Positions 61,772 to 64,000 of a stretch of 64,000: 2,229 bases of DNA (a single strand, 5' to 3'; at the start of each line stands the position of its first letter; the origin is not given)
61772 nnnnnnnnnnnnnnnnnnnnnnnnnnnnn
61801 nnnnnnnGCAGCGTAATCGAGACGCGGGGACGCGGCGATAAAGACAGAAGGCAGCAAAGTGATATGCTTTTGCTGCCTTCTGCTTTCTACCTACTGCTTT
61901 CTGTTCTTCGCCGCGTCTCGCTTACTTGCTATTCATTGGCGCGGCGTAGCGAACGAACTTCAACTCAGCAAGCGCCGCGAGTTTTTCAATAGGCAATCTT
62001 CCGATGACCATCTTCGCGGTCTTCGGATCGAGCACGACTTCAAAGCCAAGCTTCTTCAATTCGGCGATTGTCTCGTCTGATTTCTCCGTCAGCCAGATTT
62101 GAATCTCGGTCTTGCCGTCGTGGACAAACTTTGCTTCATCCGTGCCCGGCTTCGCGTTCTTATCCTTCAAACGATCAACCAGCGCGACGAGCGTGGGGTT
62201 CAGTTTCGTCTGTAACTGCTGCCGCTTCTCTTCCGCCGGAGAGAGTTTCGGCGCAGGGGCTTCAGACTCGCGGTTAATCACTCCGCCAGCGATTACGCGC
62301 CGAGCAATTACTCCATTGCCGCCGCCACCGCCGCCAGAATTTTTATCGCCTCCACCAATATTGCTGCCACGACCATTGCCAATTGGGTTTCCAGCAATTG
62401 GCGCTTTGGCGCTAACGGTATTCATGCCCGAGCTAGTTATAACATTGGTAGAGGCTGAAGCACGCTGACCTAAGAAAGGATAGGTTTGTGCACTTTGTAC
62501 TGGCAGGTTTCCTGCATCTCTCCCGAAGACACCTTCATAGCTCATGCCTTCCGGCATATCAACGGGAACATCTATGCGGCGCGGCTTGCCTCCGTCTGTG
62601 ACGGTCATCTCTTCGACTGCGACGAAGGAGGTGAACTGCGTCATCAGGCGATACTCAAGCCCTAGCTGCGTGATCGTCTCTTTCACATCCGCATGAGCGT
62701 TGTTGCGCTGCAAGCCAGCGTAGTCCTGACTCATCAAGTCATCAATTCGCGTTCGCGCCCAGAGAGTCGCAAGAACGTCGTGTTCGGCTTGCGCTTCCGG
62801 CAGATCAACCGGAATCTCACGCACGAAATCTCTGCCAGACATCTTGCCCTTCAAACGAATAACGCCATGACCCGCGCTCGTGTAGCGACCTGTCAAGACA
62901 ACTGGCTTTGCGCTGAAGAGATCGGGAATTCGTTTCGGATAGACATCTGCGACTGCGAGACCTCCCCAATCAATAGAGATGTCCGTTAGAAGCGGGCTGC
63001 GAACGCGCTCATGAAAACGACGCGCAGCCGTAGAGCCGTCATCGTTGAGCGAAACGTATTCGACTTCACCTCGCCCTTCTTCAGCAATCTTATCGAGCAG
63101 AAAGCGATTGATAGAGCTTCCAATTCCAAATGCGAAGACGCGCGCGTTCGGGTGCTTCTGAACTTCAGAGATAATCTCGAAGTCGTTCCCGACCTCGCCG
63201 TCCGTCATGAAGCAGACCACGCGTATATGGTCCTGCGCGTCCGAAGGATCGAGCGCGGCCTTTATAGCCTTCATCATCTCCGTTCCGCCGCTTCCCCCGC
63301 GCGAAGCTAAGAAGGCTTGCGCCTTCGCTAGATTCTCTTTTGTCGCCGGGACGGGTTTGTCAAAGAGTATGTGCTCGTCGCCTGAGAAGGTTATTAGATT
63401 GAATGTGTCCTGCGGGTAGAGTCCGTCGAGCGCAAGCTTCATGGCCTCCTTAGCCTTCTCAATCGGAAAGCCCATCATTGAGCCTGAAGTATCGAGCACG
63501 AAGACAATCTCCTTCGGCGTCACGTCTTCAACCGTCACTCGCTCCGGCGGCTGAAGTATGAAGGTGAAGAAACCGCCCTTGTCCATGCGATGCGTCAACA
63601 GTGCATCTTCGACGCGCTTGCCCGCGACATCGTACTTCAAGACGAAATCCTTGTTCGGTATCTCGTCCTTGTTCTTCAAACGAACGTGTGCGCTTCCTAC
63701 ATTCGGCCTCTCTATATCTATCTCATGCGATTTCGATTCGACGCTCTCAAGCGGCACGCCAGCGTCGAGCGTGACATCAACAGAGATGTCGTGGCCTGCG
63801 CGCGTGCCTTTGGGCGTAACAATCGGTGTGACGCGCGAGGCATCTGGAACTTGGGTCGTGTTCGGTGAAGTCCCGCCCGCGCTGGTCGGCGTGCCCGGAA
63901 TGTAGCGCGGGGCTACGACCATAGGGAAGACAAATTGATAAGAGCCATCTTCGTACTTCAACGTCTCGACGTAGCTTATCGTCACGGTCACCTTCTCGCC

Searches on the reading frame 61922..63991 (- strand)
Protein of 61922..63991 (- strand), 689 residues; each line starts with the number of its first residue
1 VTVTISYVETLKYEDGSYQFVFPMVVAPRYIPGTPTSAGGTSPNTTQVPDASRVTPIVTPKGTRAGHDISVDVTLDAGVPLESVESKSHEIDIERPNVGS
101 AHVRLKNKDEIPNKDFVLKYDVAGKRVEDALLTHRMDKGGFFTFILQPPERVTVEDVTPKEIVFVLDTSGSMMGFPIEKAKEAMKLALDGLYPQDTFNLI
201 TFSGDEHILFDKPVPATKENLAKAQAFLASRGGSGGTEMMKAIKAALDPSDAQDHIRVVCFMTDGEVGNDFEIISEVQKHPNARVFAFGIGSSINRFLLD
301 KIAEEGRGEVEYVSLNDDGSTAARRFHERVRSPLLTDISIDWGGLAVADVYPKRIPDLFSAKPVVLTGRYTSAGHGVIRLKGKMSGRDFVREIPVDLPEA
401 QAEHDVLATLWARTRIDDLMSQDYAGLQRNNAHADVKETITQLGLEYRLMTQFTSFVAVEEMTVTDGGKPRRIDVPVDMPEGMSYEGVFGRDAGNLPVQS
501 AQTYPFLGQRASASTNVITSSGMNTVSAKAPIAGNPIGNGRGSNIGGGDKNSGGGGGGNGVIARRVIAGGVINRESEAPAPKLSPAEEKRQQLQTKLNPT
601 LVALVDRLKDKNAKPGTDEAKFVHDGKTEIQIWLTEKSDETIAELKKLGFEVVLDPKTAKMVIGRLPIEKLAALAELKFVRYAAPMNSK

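Call 55: search_protein_families(library=pfam, proteins=[window:61922-63991:-], max_evalue=0.00001)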
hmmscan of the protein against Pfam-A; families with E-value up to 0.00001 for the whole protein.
window:61922-63991:- (689 aa): 3 families
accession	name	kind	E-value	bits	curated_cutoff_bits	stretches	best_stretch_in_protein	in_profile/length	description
PF13768.12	VWA_3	-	6e-21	75.6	27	1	161-310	2-153/155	von Willebrand factor type A domain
PF00092.34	VWA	-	2e-15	57.9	23.8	1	162-311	2-157/174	von Willebrand factor type A domain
PF13519.12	VWA_2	-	2.4e-11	44.7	27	1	162-266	1-107/107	von Willebrand factor type A domain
